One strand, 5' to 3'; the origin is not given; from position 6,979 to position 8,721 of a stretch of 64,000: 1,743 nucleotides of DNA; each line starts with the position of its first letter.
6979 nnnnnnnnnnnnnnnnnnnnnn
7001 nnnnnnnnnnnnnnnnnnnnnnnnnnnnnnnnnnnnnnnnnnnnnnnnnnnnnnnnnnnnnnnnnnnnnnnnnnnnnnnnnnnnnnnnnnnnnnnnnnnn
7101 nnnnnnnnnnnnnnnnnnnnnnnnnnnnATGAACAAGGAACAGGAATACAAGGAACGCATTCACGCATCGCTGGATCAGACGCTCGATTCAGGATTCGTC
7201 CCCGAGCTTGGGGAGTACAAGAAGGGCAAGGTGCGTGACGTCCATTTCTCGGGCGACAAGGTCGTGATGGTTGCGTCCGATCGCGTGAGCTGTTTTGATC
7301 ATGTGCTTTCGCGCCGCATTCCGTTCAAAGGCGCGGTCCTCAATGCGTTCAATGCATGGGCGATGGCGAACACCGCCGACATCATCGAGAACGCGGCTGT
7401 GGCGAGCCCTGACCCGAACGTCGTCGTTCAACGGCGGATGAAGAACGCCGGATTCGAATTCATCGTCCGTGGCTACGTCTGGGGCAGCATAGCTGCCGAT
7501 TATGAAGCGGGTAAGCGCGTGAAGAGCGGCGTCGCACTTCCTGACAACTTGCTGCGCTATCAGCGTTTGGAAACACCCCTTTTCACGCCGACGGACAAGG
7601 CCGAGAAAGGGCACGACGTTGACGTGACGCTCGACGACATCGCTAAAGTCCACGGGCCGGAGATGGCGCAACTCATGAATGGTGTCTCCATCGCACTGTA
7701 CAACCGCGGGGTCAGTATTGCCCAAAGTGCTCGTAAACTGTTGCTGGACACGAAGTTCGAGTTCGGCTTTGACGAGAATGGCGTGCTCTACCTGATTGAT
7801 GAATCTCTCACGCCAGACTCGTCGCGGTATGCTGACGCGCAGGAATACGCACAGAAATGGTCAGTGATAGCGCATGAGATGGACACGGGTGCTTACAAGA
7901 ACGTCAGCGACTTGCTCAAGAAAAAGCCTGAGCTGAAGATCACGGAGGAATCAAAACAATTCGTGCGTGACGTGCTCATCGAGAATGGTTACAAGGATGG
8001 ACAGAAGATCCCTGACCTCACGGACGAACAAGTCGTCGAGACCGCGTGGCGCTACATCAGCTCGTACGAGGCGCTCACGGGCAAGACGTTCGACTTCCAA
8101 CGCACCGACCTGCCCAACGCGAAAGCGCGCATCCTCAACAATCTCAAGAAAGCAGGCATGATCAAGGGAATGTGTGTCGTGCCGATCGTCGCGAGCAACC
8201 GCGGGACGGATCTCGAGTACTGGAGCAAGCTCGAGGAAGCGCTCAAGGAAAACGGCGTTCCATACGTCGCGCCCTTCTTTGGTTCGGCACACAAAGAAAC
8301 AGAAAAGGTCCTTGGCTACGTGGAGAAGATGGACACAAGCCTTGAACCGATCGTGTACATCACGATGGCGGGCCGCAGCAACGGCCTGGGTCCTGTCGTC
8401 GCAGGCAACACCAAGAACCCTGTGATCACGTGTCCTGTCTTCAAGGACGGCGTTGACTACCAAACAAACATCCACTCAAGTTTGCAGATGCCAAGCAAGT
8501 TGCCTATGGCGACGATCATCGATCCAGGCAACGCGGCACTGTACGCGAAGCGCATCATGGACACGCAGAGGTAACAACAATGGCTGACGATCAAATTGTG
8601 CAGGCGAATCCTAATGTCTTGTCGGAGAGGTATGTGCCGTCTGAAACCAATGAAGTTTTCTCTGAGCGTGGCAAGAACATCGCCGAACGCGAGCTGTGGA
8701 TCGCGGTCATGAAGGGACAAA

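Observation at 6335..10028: Lower-GC purine biosynthesis cluster with a PAICS-like PurC-PurE fusion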

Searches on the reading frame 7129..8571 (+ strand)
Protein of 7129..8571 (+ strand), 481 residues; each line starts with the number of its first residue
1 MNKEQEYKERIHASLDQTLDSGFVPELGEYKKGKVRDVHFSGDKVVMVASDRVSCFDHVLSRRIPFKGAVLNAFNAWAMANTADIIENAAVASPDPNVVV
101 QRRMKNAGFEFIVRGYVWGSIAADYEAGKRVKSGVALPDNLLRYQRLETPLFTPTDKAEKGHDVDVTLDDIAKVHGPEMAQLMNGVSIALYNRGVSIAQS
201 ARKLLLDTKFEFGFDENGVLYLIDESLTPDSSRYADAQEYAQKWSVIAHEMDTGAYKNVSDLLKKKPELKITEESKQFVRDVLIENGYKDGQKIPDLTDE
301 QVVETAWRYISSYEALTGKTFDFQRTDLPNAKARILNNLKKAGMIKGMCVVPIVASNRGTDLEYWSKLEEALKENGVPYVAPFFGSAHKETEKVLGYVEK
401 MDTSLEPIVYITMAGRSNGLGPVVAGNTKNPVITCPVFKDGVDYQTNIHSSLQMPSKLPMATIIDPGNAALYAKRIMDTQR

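Call 3: search_protein_families(library=pfam, proteins=[window:7129-8571:+], max_evalue=0.01)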
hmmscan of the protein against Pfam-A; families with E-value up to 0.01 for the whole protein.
window:7129-8571:+ (481 aa): 2 families
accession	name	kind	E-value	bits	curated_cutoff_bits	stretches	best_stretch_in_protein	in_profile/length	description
PF01259.24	SAICAR_synt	-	3e-45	155.2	20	1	31-242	3-204/233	SAICAR synthetase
PF00731.26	AIRC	-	1.5e-24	86.7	30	1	360-479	10-129/148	AIR carboxylase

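Call 4: search_protein_families(library=ncbifam, proteins=[window:7129-8571:+], max_evalue=0.01)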
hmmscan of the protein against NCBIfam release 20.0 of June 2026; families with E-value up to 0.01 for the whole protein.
window:7129-8571:+ (481 aa): 7 families
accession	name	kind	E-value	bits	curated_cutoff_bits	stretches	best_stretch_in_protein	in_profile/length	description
NF009251.0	PRK12607.1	equivalog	2.5e-81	273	371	1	16-341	5-311/315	phosphoribosylaminoimidazolesuccinocarboxamide synthase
NF010568.0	PRK13961.1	equivalog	2.6e-63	214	251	1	25-321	11-296/297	phosphoribosylaminoimidazolesuccinocarboxamide synthase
TIGR00081.1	purC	equivalog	6.8e-32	111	189.9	1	31-322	9-275/279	phosphoribosylaminoimidazolesuccinocarboxamide synthase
TIGR01162.1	purE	equivalog_domain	6.7e-22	77.7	149.6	1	359-479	8-128/156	5-(carboxyamino)imidazole ribonucleotide mutase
NF010567.0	PRK13960.1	equivalog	1.1e-21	77.1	581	1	36-243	47-279/367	phosphoribosylaminoimidazolesuccinocarboxamide synthase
TIGR02735.1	purC_vibrio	equivalog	7.5e-21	74.3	394.2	1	41-243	51-278/365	phosphoribosylaminoimidazolesuccinocarboxamide synthase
NF010564.0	PRK13959.1-1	subfamily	9.6e-17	61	459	1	31-320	5-293/294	phosphoribosylaminoimidazolesuccinocarboxamide synthase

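Call 6: find_homologous_proteins(query=window:7129-8571:+, max_evalue=0.00001)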
Query window:7129-8571:+ (481 aa): 1706 proteins with E <= 0.00001 among 8000 candidates; the best 120 are listed.
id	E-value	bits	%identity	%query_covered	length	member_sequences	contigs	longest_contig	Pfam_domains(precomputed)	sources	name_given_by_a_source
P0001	1.5e-209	715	65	100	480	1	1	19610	PF01259.25,PF00731.27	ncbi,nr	ncbi:AIR carboxylase family protein [Candidatus Woesearchaeota archaeon]|nr:AIR carboxylase family p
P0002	2.4e-207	707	66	100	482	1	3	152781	PF01259.25,PF00731.27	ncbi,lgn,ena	-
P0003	2.5e-204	697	65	100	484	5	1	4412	PF01259.25,PF00731.27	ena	-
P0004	3.1e-201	687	63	100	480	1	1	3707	PF01259.25,PF00731.27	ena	-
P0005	2.8e-199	681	63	100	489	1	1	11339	PF01259.25,PF00731.27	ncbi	-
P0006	1.7e-198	678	63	99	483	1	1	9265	PF01259.25,PF00731.27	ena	-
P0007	3.0e-198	677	62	100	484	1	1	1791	PF01259.25,PF00731.27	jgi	-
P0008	9.3e-198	676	63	100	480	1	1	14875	PF01259.25,PF00731.27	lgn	-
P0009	9.6e-198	676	64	99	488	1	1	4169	PF01259.25,PF00731.27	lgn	-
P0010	2.9e-197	674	64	99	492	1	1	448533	PF01259.25,PF00731.27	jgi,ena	-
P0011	9.4e-196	669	63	99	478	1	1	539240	PF01259.25,PF00731.27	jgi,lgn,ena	-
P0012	4.4e-194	664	63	100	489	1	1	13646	PF01259.25,PF00731.27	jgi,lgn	jgi:phosphoribosylaminoimidazole-succinocarboxamide synthase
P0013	1.6e-193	662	63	100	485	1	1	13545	PF01259.25,PF00731.27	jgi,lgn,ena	-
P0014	7.5e-192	656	61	100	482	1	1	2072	PF01259.25,PF00731.27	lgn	-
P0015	1.7e-191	655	59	100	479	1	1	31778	PF01259.25,PF00731.27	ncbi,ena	-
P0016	2.0e-189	648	60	100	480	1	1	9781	PF01259.25,PF00731.27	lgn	-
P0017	4.8e-189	647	61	100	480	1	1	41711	PF01259.25,PF00731.27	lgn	-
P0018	2.4e-188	645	62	100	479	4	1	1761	PF01259.25,PF00731.27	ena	-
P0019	4.5e-188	644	62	100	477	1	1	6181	PF01259.25,PF00731.27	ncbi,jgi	jgi:phosphoribosylaminoimidazole-succinocarboxamide synthase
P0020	3.2e-187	641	60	100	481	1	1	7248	PF01259.25,PF00731.27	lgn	-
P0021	3.9e-185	634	60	100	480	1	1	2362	PF01259.25,PF00731.27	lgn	-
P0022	5.0e-185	634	61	99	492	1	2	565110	PF01259.25,PF00731.27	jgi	jgi:phosphoribosylaminoimidazole-succinocarboxamide synthase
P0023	1.3e-184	632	60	100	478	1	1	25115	PF01259.25,PF00731.27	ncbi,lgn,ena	-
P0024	5.0e-184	630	60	100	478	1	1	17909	PF01259.25,PF00731.27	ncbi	ncbi:MAG: phosphoribosylaminoimidazolesuccinocarboxamide synthase [archaeon]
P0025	8.5e-184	630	60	99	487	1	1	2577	PF01259.25,PF00731.27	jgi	-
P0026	3.3e-179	614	58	100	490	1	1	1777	PF01259.25,PF00731.27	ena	-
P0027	1.6e-170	586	56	100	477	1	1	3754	PF01259.25,PF00731.27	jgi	jgi:phosphoribosylaminoimidazole-succinocarboxamide synthase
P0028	3.1e-170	585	55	100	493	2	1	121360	PF01259.25,PF00731.27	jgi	-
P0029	3.0e-160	552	56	98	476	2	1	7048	PF01259.25,PF00731.27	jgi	jgi:phosphoribosylaminoimidazole-succinocarboxamide synthase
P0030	3.7e-158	545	58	90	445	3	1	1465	PF01259.25,PF00731.27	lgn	-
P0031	1.0e-151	524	60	82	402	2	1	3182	PF01259.25,PF00731.27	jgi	jgi:phosphoribosylaminoimidazole-succinocarboxamide synthase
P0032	9.0e-151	521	50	100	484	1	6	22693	PF01259.25,PF00731.27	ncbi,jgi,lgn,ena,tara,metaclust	tara:strand:- start:472 stop:1926 length:1455 start_codon:yes stop_codon:yes gene_type:complete|meta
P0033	3.4e-149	516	52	99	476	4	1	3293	PF01259.25,PF00731.27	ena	-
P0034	5.2e-147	508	50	98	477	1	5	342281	PF01259.25,PF00731.27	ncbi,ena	-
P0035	8.6e-146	504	50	99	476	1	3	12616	PF01259.25,PF00731.27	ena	-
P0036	2.7e-145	503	50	99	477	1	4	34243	PF01259.25,PF00731.27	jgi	-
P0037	1.8e-144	500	49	99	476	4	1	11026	PF01259.25,PF00731.27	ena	-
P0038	1.9e-136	474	48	99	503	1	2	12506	PF01259.25,PF00731.27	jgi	-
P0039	4.6e-133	462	50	90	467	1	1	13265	PF01259.25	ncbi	-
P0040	1.5e-131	457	49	99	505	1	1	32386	PF01259.25,PF00731.27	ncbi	-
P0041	2.1e-130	454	49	99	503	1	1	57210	PF01259.25,PF00731.27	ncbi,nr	ncbi:AIR carboxylase family protein [Candidatus Woesearchaeota archaeon]|nr:AIR carboxylase family p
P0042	2.7e-130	453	48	98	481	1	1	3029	PF01259.25,PF00731.27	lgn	-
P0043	2.9e-130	453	51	99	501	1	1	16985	PF01259.25,PF00731.27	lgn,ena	-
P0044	3.0e-130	453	49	99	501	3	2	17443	PF01259.25,PF00731.27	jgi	jgi:phosphoribosylaminoimidazole-succinocarboxamide synthase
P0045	4.8e-130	452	48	99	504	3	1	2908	PF01259.25,PF00731.27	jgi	-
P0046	6.0e-130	452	48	99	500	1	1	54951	PF01259.25,PF00731.27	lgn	-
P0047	9.0e-130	452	46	95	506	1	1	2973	PF01259.25,PF00731.27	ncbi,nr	ncbi:MAG: phosphoribosylaminoimidazolesuccinocarboxamide synthase [archaeon]|nr:phosphoribosylaminoi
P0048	1.2e-129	451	48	98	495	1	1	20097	PF01259.25,PF00731.27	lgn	-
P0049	2.4e-129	450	48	99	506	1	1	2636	PF01259.25,PF00731.27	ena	-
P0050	2.9e-129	450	47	98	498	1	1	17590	PF01259.25,PF00731.27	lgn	-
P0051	4.3e-129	449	48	99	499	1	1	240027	PF01259.25,PF00731.27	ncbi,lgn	-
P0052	9.6e-129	448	48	99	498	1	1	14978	PF01259.25,PF00731.27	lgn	-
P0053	3.0e-128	447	47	99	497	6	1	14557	PF01259.25,PF00731.27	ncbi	-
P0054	8.2e-128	445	47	99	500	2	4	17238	PF01259.25,PF00731.27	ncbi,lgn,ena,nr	ncbi:MAG: AIR carboxylase family protein [Nanoarchaeota archaeon]|nr:AIR carboxylase family protein 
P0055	8.5e-128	445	50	98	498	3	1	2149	PF01259.25,PF00731.27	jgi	jgi:phosphoribosylaminoimidazole-succinocarboxamide synthase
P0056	9.3e-128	445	49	99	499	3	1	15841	PF01259.25,PF00731.27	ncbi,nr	ncbi:hypothetical protein GF343_00120 [Candidatus Woesearchaeota archaeon]|nr:hypothetical protein [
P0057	9.9e-128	445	47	100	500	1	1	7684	PF01259.25,PF00731.27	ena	-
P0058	1.6e-127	444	46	99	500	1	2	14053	PF01259.25,PF00731.27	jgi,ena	-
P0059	3.0e-127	443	48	99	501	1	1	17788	PF01259.25,PF00731.27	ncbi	-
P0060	4.0e-127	443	48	99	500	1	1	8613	PF01259.25,PF00731.27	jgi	-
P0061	1.5e-126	441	48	99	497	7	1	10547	PF01259.25,PF00731.27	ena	-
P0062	2.4e-126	440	47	99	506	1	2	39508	PF01259.25,PF00731.27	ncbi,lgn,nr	ncbi:MAG: AIR carboxylase family protein [Patescibacteria group bacterium]|nr:AIR carboxylase family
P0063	4.6e-126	439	48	99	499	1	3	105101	PF01259.25,PF00731.27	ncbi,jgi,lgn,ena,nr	ncbi:AIR carboxylase family protein [Candidatus Woesearchaeota archaeon]|nr:AIR carboxylase family p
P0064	4.6e-126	439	48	98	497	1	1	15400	PF01259.25,PF00731.27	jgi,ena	-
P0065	2.2e-125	437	47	99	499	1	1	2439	PF01259.25,PF00731.27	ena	-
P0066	2.4e-125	437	46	98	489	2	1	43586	PF01259.25,PF00731.27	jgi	-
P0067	1.0e-124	435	47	98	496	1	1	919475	PF01259.25,PF00731.27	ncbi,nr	ncbi:MAG: AIR carboxylase family protein [Candidatus Woesearchaeota archaeon]|nr:MAG: AIR carboxylas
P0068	2.1e-124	434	47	96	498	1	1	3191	PF01259.25,PF00731.27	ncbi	-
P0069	2.3e-124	434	47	98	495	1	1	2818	PF01259.25,PF00731.27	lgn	-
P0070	2.5e-124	434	47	97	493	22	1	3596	PF01259.25,PF00731.27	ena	-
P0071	3.2e-124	433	46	98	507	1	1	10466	PF01259.25,PF00731.27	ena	-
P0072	3.7e-124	433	47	99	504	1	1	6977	PF01259.25,PF00731.27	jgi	-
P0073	6.0e-124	432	48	99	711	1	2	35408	PF01259.25,PF00551.25,PF00731.27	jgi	jgi:formyltetrahydrofolate-dependent phosphoribosylglycinamide formyltransferase/phosphoribosylamino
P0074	1.2e-123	431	47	98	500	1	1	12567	PF01259.25,PF00731.27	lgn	-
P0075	1.5e-123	431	47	99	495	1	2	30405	PF01259.25,PF00731.27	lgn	-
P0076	2.0e-123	431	47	99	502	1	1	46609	PF01259.25,PF00731.27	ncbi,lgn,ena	-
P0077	3.4e-123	430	48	99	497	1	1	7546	PF01259.25,PF00731.27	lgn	-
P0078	6.2e-123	429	47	99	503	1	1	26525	PF01259.25,PF00731.27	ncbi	-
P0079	7.1e-123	429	47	97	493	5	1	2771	PF01259.25,PF00731.27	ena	-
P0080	1.2e-122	428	47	100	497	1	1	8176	PF01259.25,PF00731.27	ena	-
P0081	1.2e-122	428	47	99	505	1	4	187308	PF01259.25,PF00731.27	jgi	-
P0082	1.6e-122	428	46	99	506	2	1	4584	PF01259.25,PF00731.27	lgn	-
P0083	3.0e-122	427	47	99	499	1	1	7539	PF01259.25,PF00731.27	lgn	-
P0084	4.2e-122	426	45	99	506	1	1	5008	PF01259.25,PF00731.27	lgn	-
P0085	5.5e-122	426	47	96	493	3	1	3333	PF01259.25,PF00731.27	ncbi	-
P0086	5.7e-122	426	46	99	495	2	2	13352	PF01259.25,PF00731.27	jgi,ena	-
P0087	6.9e-122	426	46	99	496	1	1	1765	PF01259.25,PF00731.27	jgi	-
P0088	1.1e-121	425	47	98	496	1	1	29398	PF01259.25,PF00731.27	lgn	-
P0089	2.4e-121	424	47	98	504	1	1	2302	PF01259.25,PF00731.27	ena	-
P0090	4.2e-121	423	47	99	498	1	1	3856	PF01259.25,PF00731.27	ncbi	-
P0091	4.7e-121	423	46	99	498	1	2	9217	PF01259.25,PF00731.27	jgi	-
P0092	6.5e-121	422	45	99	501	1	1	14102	PF01259.25,PF00731.27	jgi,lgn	-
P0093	7.8e-121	422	45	98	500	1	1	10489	PF01259.25,PF00731.27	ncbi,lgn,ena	-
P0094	8.7e-121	422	45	98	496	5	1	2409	PF01259.25,PF00731.27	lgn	-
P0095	2.3e-120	421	46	98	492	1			PF01259.25,PF00731.27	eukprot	eukprot:TRINITY_DN666_c0_g1_i2.p1 TRINITY_DN666_c0_g1~~TRINITY_DN666_c0_g1_i2.p1 ORF type:complete l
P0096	2.4e-120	420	47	97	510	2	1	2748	PF01259.25,PF00731.27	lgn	-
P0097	4.3e-120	420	47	97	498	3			PF01259.25,PF00731.27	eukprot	eukprot:TRINITY_DN2214_c0_g1_i4.p2 TRINITY_DN2214_c0_g1~~TRINITY_DN2214_c0_g1_i4.p2 ORF type:complet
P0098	5.2e-120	419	47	99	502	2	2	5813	PF01259.25,PF00731.27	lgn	-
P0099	7.8e-120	419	47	98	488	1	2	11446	PF01259.25,PF00731.27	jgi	-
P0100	2.2e-119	417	44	99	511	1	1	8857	PF01259.25,PF00731.27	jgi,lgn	-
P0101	9.7e-119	415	45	96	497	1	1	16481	PF01259.25,PF00731.27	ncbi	-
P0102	1.0e-118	415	46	99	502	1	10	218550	PF01259.25,PF00731.27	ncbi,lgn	-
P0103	1.4e-118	415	45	96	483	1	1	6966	PF01259.25,PF00731.27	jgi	-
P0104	2.8e-118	414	57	73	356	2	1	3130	PF01259.25,PF00731.27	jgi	-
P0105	1.0e-117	412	46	98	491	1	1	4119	PF01259.25,PF00731.27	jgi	-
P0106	1.9e-117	411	46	98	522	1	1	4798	PF01259.25,PF00731.27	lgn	-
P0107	2.3e-117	411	43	99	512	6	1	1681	PF01259.25,PF00731.27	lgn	-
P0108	7.7e-117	409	48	87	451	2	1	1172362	PF01259.25,PF00731.27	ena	-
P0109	9.8e-117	409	45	98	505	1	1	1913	PF01259.25,PF00731.27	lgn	-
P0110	1.4e-116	408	45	96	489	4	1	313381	PF01259.25,PF00731.27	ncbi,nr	ncbi:Phosphoribosylaminoimidazole-succinocarboxamide synthase [Diplonema papillatum]|nr:Phosphoribos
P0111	2.4e-116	407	44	98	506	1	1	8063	PF01259.25,PF00731.27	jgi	jgi:phosphoribosylaminoimidazole-succinocarboxamide synthase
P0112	3.0e-116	407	45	98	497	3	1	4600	PF01259.25,PF00731.27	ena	-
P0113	9.5e-116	405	44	100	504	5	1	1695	PF01259.25,PF00731.27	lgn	-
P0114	1.4e-115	405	48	87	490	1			PF01259.25,PF00731.27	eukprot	eukprot:TRINITY_DN799_c0_g2_i1.p1 TRINITY_DN799_c0_g2~~TRINITY_DN799_c0_g2_i1.p1 ORF type:complete l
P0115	2.3e-115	404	46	96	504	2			PF01259.25,PF00731.27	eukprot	eukprot:TRINITY_DN1943_c0_g1_i2.p1 TRINITY_DN1943_c0_g1~~TRINITY_DN1943_c0_g1_i2.p1 ORF type:complet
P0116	3.4e-115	404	43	98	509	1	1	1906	PF01259.25,PF00731.27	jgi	jgi:phosphoribosylaminoimidazole-succinocarboxamide synthase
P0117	4.3e-115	403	44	98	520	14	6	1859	PF01259.25,PF00731.27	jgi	-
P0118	5.5e-115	403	45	98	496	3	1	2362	PF01259.25,PF00731.27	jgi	-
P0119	7.8e-115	402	46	96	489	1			PF01259.25,PF00731.27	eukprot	eukprot:TRINITY_DN799_c0_g1_i1.p1 TRINITY_DN799_c0_g1~~TRINITY_DN799_c0_g1_i1.p1 ORF type:complete l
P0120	8.4e-115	402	44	99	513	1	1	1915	PF01259.25,PF00731.27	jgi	jgi:phosphoribosylaminoimidazole-succinocarboxamide synthase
